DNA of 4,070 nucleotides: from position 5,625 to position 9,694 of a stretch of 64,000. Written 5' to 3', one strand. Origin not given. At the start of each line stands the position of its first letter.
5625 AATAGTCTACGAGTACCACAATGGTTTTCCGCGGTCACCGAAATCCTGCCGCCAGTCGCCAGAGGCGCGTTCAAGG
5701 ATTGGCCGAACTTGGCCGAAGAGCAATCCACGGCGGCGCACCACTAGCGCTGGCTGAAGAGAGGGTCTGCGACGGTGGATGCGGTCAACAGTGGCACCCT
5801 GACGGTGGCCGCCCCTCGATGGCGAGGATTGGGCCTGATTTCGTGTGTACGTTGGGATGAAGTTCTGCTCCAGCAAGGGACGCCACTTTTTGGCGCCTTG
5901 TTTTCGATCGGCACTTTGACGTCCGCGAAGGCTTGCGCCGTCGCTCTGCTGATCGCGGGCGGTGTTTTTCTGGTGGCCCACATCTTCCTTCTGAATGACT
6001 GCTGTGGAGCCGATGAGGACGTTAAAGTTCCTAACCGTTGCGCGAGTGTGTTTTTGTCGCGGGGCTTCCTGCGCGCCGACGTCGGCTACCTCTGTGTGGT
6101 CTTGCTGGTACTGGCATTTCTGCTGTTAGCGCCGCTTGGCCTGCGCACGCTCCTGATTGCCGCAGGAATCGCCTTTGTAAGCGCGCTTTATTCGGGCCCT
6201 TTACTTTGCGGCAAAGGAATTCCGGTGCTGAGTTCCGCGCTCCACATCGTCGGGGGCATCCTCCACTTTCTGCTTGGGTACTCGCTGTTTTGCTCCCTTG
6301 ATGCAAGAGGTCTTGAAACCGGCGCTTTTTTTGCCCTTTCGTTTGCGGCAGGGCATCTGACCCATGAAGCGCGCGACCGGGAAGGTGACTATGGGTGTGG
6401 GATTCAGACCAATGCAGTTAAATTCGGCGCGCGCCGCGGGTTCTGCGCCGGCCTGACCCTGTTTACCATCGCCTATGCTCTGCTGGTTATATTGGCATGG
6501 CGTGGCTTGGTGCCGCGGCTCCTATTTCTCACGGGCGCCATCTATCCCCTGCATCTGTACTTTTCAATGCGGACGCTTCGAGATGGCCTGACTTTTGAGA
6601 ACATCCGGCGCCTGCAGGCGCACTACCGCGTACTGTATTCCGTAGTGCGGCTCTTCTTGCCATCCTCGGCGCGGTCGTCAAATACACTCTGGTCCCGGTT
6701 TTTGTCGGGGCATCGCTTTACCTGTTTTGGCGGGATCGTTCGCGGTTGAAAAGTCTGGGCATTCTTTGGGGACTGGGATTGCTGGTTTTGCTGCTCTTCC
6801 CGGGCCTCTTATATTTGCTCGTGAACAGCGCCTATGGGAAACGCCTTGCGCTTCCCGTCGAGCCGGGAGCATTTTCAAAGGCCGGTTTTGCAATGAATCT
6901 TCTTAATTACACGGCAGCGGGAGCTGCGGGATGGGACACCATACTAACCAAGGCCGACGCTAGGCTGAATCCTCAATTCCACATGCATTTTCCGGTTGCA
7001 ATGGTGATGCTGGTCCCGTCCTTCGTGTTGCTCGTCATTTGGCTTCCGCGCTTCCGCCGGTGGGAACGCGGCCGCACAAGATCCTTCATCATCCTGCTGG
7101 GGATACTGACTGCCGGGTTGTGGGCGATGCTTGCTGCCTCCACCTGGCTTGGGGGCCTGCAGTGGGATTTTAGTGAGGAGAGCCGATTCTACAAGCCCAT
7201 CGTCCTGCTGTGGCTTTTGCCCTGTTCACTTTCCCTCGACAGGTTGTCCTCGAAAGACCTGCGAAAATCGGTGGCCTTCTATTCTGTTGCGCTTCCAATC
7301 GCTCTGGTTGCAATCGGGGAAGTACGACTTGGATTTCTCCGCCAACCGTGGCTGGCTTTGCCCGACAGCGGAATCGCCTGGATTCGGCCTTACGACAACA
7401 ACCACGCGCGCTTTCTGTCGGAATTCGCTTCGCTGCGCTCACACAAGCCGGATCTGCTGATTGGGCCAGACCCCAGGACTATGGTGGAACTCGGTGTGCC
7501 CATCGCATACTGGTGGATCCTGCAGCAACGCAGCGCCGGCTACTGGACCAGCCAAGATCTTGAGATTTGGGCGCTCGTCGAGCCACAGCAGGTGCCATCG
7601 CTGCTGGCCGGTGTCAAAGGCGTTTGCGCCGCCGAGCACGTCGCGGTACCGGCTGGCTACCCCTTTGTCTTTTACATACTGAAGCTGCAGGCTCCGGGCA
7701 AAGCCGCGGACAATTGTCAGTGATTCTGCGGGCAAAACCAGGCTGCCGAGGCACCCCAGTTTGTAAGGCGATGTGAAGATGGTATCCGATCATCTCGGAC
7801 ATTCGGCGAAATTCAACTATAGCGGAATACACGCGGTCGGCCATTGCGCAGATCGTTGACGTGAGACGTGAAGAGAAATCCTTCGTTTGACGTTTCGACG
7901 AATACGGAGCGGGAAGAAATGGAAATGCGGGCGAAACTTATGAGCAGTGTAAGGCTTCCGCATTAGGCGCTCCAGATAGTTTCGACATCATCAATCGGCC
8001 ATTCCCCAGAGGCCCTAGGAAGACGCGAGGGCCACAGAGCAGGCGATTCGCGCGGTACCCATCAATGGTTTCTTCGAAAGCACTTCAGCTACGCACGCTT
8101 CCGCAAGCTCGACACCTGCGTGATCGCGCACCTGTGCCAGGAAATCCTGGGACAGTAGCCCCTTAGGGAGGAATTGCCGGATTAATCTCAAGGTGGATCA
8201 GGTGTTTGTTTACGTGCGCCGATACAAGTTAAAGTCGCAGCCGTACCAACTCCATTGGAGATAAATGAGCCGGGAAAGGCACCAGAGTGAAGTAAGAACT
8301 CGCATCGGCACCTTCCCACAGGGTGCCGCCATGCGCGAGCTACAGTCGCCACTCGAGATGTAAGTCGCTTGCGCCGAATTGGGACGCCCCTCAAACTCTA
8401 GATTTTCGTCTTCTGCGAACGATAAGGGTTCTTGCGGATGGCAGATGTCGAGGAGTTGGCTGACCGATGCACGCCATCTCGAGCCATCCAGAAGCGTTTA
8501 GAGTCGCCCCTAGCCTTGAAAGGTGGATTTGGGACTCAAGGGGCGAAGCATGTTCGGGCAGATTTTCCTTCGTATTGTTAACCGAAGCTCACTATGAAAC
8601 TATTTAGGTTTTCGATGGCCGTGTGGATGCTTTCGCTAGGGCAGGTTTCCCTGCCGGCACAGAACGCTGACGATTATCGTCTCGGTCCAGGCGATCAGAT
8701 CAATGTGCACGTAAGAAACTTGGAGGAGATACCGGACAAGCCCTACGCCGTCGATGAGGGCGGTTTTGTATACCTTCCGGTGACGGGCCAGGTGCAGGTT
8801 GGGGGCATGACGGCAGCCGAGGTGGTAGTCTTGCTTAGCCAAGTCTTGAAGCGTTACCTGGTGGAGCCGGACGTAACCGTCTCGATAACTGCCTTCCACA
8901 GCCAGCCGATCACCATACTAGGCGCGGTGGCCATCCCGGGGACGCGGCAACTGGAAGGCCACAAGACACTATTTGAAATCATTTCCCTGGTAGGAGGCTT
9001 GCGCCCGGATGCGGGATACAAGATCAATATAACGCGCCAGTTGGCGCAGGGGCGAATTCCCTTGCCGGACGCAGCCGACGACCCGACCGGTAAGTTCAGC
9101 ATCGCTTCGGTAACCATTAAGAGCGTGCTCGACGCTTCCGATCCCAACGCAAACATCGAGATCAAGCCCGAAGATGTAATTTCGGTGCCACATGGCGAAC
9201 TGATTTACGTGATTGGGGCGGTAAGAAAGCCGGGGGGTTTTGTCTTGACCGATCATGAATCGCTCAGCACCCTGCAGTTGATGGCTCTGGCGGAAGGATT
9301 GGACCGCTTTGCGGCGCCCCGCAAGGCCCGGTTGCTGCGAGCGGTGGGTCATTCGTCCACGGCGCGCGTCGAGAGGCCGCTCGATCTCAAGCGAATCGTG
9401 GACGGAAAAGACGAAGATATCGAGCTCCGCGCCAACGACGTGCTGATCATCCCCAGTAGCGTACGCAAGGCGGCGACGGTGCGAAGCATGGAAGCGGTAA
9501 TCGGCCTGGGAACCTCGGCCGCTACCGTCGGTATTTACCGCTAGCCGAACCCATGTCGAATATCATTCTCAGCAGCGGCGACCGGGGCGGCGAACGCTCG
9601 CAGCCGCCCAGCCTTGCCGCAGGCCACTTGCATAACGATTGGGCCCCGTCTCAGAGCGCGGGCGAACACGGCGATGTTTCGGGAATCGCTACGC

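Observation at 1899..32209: tRNA-Val-bounded ~30-kb insertion: intact tRNA at one end, orphan 47-nt tRNA 3' fragment at the other, a whole polysaccharide locus as cargo, and no integrase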

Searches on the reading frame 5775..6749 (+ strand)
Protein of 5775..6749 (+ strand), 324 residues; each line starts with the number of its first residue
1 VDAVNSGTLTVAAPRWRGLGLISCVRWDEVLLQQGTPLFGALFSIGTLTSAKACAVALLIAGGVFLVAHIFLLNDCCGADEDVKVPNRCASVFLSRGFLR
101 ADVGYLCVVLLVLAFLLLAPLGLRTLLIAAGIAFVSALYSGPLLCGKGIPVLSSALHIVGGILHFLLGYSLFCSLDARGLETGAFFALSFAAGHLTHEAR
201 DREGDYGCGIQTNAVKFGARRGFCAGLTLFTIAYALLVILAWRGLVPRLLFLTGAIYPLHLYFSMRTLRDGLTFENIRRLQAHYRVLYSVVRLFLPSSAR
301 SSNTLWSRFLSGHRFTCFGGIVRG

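Call 9: search_protein_families(library=pfam, proteins=[window:5775-6749:+], max_evalue=0.01)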
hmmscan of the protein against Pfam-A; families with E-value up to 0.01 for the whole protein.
window:5775-6749:+ (324 aa): 1 family
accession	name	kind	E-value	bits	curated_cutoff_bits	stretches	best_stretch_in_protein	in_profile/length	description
PF01040.23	UbiA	-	9.5e-16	58.3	34.2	1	54-269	20-233/250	UbiA prenyltransferase family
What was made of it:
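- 5775..7723 (+): UbiA-family prenyltransferase (5775-6749) and an unknown 325-aa ORF (6746-7723). Specific to this genome. Pfam UbiA 9.5e-16 (call 9).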

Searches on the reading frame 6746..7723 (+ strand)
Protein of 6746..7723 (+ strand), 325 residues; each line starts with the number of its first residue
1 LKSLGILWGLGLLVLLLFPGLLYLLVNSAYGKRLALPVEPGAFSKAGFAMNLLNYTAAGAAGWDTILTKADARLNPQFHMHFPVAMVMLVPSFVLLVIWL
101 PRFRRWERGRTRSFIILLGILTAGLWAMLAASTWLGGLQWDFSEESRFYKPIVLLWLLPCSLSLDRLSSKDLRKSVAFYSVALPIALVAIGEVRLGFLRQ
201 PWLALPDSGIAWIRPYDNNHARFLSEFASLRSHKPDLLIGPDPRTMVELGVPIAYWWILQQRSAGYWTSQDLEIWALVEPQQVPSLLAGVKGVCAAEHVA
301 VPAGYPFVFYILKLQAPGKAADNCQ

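Call 9: search_protein_families(library=pfam, proteins=[window:6746-7723:+], max_evalue=0.01)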
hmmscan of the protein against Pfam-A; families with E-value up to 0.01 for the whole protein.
window:6746-7723:+ (325 aa): 0 families

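Call 54: search_protein_families(library=phrogs, proteins=[window:6746-7723:+], max_evalue=1)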
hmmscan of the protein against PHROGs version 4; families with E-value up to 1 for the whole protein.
window:6746-7723:+ (325 aa): 3 families
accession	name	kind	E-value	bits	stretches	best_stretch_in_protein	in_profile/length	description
phrog_28986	-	unknown function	0.0089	17.1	1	155-189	18-51/55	-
phrog_38463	-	unknown function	0.047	14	1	179-228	163-212/272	-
phrog_8398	-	unknown function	0.18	12.2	1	15-125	72-179/301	-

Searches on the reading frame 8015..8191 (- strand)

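Call 54: search_protein_families(library=phrogs, proteins=[window:8015-8191:-], max_evalue=1)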
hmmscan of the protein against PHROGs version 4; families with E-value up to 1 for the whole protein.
window:8015-8191:- (58 aa): 1 family
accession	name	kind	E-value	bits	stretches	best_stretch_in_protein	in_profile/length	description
phrog_26334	-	unknown function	0.24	12.6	1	47-57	18-28/32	-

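Call 55: search_protein_families(library=pfam, proteins=[window:8015-8191:-], max_evalue=10)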
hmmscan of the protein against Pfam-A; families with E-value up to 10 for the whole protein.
window:8015-8191:- (58 aa): 0 families

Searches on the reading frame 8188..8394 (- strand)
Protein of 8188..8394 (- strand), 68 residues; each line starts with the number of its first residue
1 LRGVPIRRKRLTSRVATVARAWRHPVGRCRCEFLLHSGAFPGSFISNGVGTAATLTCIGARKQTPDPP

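Call 54: search_protein_families(library=phrogs, proteins=[window:8188-8394:-], max_evalue=1)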
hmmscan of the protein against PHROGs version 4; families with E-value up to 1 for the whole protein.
window:8188-8394:- (68 aa): 0 families

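Call 55: search_protein_families(library=pfam, proteins=[window:8188-8394:-], max_evalue=10)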
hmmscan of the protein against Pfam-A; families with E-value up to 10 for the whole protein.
window:8188-8394:- (68 aa): 1 family
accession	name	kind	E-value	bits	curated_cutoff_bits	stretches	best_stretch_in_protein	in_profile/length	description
PF23721.1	DUF7162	-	0.033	14.8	27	1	20-55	18-55/80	Family of unknown function (DUF7162)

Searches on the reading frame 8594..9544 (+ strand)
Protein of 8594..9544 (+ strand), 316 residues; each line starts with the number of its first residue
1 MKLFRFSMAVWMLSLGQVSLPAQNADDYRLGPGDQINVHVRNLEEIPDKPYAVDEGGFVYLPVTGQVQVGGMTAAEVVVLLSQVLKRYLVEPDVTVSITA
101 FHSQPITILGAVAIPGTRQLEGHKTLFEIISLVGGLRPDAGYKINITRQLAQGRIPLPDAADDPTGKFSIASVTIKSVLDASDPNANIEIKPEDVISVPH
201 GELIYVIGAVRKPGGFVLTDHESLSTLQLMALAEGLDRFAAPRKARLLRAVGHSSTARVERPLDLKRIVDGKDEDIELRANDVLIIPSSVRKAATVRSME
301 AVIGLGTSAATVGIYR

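Call 9: search_protein_families(library=pfam, proteins=[window:8594-9544:+], max_evalue=0.01)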
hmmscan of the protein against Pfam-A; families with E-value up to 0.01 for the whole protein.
window:8594-9544:+ (316 aa): 3 families
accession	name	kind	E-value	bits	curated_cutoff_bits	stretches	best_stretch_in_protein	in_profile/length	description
PF02563.21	Poly_export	-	1.1e-18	67.6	28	1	23-99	2-77/77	Polysaccharide biosynthesis/export protein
PF10531.15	SLBB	-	1.4e-07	31.7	27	1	106-153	2-49/55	SLBB domain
PF22461.2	SLBB_2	-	5.7e-07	30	27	0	203-286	2-79/79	SLBB domain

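Call 38: find_homologous_proteins(query=window:8594-9544:+, max_evalue=1e-30)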
Query window:8594-9544:+ (316 aa): 564 proteins with E <= 1e-30 among 6426 candidates; the best 120 are listed.
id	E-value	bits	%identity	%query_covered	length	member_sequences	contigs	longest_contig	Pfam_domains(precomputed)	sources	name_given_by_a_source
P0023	1.9e-194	663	100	98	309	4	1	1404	PF10531.16,PF02563.22,PF22461.3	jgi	-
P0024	1.5e-176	604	88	100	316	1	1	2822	PF10531.16,PF02563.22,PF22461.3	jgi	jgi:polysaccharide biosynthesis/export protein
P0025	9.8e-174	595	90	98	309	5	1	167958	PF10531.16,PF02563.22,PF22461.3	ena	-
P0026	1.7e-171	587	89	98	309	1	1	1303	PF10531.16,PF02563.22,PF22461.3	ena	-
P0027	1.7e-169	581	87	98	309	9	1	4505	PF10531.16,PF02563.22,PF22461.3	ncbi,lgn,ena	-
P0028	2.7e-164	564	84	100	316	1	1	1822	PF10531.16,PF02563.22,PF22461.3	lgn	-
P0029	1.3e-148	512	77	98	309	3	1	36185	PF10531.16,PF02563.22,PF22461.3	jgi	jgi:polysaccharide export outer membrane protein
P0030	2.4e-126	439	90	73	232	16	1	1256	PF10531.16,PF22461.3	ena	-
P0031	3.3e-114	399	62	93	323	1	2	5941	PF10531.16,PF02563.22,PF22461.3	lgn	-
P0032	3.2e-102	360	56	94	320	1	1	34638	PF10531.16,PF02563.22,PF22461.3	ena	-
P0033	3.1e-101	357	58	92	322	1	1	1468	PF10531.16,PF02563.22,PF22461.3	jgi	jgi:polysaccharide export outer membrane protein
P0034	3.0e-100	353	56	94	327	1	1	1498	PF10531.16,PF02563.22,PF22461.3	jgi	jgi:polysaccharide export outer membrane protein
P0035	2.5e-99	350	56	92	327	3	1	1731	PF10531.16,PF02563.22,PF22461.3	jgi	jgi:polysaccharide biosynthesis/export protein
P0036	2.5e-98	347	55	95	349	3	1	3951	PF10531.16,PF02563.22,PF22461.3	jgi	-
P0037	4.5e-98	346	56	92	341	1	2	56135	PF10531.16,PF02563.22,PF22461.3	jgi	-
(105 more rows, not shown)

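Call 39: find_encoding_contigs(protein=P0025, flank=10000, max_places=3)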
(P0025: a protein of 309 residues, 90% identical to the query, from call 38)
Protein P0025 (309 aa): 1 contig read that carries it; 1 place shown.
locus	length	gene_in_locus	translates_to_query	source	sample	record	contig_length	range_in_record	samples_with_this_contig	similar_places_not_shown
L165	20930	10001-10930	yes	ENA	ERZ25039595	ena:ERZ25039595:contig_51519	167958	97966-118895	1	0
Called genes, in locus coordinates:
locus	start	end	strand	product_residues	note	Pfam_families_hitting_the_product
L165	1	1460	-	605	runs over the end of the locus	PF10101:DUF2339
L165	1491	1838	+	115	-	PF08899:DUF1844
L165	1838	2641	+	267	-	PF23023:Anti-Pycsar_Apyc1, PF00753:Lactamase_B, PF12706:Lactamase_B_2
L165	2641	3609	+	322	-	PF06574:FAD_syn, PF01467:CTP_transf_like (weak), PF01687:Flavokinase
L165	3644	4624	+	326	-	PF01791:DeoC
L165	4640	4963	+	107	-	PF01050:MannoseP_isomer (weak), PF07883:Cupin_2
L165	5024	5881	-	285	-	PF01513:NAD_kinase, PF20143:NAD_kinase_C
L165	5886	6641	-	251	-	PF22421:SYY_C-terminal (faint), PF01479:S4, PF01728:FtsJ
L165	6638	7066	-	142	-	PF00348:polyprenyl_synt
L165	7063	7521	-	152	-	PF00348:polyprenyl_synt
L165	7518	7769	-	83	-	PF02609:Exonuc_VII_S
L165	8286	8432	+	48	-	-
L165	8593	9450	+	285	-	PF00989:PAS, PF08448:PAS_4, PF13188:PAS_8, PF13596:PAS_10 (weak), PF13426:PAS_9, PF08447:PAS_3, PF00512:HisKA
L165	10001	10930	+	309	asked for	PF02563:Poly_export, PF22461:SLBB_2 (faint), PF10531:SLBB (weak)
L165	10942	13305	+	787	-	PF02706:Wzz, PF13807:GNVR, PF01656:CbiA (weak), PF06564:CBP_BcsQ (weak), PF09140:MipZ (faint), PF10609:ParA (weak), PF13614:AAA_31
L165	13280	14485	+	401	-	PF01757:Acyl_transf_3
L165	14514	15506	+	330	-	PF00535:Glycos_transf_2, PF13506:Glyco_transf_21 (weak), PF13641:Glyco_tranf_2_3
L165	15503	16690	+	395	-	PF13439:Glyco_transf_4, PF13579:Glyco_trans_4_4, PF00534:Glycos_transf_1 (weak)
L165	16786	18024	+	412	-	-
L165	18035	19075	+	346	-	PF13692:Glyco_trans_1_4, PF00534:Glycos_transf_1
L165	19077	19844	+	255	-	-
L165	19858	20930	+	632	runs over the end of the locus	PF13522:GATase_6, PF13537:GATase_7, PF00733:Asn_synthase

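Call 40: find_encoding_contigs(protein=P0029, flank=10000, max_places=3)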
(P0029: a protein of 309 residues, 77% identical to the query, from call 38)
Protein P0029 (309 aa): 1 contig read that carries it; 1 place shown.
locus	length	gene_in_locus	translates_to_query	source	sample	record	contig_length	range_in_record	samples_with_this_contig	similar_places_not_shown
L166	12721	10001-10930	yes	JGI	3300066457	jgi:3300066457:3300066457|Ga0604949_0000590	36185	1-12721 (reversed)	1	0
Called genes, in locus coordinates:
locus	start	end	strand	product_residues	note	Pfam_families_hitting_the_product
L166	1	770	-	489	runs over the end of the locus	PF12796:Ank_2, PF13857:Ank_5 (weak), PF12796:Ank_2, PF00023:Ank (weak), PF12796:Ank_2, PF00023:Ank (weak), PF13637:Ank_4, PF12796:Ank_2 (weak), +2 more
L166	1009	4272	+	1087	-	PF13620:CarboxypepD_reg, PF13715:CarbopepD_reg_2 (weak), PF25183:OMP_b-brl_4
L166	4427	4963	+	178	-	PF13371:TPR_9 (faint), PF00515:TPR_1 (faint), PF07719:TPR_2 (faint), PF13428:TPR_14 (faint), PF23914:TPR_CcmH_CycH (faint), PF13432:TPR_16 (faint), PF13181:TPR_8 (faint), PF14559:TPR_19 (weak)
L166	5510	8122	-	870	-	PF25183:OMP_b-brl_4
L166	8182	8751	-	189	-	PF22904:NOMO1-like_2nd (weak), PF13620:CarboxypepD_reg, PF13715:CarbopepD_reg_2 (weak), PF17210:SdrD_B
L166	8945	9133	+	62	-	-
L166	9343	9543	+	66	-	-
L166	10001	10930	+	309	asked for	PF02563:Poly_export, PF22461:SLBB_2 (faint), PF10531:SLBB (faint)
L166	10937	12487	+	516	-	PF02706:Wzz, PF13807:GNVR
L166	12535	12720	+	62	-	?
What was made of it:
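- Another (L166, Wza 77%) has it elsewhere (call 40).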
